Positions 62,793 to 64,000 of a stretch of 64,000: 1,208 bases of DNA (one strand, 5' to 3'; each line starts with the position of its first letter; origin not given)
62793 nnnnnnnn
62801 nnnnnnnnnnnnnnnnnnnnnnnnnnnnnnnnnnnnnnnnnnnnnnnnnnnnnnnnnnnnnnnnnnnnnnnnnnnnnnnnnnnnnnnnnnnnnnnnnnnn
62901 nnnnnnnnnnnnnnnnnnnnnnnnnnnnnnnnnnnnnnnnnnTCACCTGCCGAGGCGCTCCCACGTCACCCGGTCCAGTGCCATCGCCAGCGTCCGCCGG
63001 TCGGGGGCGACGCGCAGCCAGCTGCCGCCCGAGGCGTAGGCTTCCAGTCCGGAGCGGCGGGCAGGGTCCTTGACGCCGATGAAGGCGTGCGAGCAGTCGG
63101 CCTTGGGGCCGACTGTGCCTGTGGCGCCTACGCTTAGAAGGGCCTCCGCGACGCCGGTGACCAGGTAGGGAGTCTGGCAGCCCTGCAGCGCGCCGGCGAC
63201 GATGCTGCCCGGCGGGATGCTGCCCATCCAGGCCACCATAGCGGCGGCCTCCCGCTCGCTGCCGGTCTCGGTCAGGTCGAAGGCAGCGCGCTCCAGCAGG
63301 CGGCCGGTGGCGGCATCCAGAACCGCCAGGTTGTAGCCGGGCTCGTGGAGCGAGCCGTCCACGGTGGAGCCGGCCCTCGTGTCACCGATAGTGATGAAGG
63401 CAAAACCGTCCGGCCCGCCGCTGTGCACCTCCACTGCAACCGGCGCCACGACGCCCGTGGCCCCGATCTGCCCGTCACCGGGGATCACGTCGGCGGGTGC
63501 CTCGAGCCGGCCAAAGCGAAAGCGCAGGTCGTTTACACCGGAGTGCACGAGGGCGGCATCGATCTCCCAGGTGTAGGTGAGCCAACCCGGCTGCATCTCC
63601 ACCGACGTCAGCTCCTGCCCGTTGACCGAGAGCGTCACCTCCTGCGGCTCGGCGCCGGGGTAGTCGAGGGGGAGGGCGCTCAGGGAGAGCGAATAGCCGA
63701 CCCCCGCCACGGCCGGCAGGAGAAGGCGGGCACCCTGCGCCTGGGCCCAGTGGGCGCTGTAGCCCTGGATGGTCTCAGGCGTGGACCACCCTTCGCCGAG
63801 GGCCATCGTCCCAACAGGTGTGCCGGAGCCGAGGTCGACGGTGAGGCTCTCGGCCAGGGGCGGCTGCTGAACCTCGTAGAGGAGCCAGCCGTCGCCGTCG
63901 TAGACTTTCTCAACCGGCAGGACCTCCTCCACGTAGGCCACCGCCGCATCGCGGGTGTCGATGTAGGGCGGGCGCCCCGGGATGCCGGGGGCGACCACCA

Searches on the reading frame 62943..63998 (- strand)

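Call 93: search_protein_families(library=pfam, proteins=[window:62943-63998:-], max_evalue=0.0001)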
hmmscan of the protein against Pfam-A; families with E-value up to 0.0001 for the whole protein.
window:62943-63998:- (351 aa): 1 family
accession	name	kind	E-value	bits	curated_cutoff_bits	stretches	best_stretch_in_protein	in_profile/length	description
PF15711.10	ILEI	-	2.1e-12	47.8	27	1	221-311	2-89/90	Interleukin-like EMT inducer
